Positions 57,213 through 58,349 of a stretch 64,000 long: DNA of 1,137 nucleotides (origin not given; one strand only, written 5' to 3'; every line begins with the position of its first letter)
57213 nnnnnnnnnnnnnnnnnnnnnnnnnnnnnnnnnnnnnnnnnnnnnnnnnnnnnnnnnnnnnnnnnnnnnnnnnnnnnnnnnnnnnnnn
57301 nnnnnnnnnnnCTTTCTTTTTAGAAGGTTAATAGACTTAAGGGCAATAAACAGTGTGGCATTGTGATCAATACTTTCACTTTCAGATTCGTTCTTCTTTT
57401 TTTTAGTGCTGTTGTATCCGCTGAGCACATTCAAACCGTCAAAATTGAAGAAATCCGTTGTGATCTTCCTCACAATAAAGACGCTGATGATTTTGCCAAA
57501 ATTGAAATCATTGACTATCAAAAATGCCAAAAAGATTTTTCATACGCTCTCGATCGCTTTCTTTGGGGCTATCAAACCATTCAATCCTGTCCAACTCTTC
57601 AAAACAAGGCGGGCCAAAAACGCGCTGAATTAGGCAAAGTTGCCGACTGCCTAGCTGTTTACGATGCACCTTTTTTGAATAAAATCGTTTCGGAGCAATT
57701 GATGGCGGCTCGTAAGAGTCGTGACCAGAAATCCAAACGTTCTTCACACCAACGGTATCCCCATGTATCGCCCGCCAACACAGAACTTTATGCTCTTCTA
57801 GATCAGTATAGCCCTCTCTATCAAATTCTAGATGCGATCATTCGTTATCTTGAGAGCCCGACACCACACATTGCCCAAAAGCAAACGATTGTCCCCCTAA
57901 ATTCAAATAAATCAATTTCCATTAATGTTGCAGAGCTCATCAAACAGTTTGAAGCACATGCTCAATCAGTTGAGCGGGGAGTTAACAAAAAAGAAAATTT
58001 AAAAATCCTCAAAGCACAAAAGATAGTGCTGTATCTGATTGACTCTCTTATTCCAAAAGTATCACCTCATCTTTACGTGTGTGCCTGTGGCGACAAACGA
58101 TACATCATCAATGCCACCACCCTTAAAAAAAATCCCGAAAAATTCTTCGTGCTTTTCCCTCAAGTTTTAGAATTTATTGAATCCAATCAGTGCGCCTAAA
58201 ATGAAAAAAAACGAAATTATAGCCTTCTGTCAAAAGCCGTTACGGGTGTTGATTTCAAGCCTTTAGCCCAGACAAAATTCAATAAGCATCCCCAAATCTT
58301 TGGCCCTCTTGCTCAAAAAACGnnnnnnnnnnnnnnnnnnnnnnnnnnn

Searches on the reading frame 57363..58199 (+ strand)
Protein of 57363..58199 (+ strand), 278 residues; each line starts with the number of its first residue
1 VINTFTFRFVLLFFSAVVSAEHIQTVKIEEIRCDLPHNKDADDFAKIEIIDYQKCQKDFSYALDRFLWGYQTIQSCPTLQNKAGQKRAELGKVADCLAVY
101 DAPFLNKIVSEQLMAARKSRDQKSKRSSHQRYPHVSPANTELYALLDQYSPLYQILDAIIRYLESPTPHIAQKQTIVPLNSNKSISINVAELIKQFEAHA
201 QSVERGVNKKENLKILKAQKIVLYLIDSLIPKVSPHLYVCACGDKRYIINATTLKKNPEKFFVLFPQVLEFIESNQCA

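Call 3: search_protein_families(library=pfam, proteins=[window:57363-58199:+], max_evalue=1)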
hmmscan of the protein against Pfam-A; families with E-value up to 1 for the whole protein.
window:57363-58199:+ (278 aa): 2 families
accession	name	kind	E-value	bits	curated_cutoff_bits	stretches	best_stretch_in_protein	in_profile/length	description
PF17832.7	Pre-PUA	-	0.18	12.9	23.5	1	190-228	23-63/86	Pre-PUA-like domain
PF02561.19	FliS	-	0.2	12.3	26.7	1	181-229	14-62/115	Flagellar protein FliS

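Call 4: search_protein_families(library=ncbifam, proteins=[window:57363-58199:+], max_evalue=1)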
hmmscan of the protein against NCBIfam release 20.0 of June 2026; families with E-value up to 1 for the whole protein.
window:57363-58199:+ (278 aa): 0 families

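Call 9: find_homologous_proteins(query=window:57363-58199:+, max_evalue=0.001)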
Query window:57363-58199:+: 538 candidates shared short words with the query, none scored E <= 0.001.

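Call 74: list_cluster_members(proteins=[P0001, window:57363-58199:+, P0002])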
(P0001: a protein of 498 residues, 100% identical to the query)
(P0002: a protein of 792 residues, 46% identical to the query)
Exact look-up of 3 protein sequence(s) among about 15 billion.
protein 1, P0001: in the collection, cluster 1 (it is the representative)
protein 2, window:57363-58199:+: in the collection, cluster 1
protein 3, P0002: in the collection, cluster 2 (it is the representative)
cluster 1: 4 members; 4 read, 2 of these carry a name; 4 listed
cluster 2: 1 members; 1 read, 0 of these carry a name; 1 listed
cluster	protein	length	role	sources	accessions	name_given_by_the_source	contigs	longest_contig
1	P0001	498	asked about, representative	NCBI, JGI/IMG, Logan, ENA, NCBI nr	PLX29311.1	MAG: hypothetical protein C0582_05390 [Alphaproteobacteria bacterium]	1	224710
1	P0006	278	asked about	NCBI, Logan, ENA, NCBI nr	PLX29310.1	MAG: hypothetical protein C0582_05385 [Alphaproteobacteria bacterium]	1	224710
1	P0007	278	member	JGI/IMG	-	-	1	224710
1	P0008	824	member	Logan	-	-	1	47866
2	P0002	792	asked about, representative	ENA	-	-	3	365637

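Call 82: search_protein_families(library=phrogs, proteins=[P0008], max_evalue=0.01)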
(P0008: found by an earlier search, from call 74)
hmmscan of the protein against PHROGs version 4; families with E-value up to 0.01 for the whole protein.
P0008 (824 aa): 0 families

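Call 83: search_protein_families(library=padloc, proteins=[P0008], max_evalue=0.01)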
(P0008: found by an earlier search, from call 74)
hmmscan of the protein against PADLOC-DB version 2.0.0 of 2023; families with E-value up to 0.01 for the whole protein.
P0008 (824 aa): 0 families
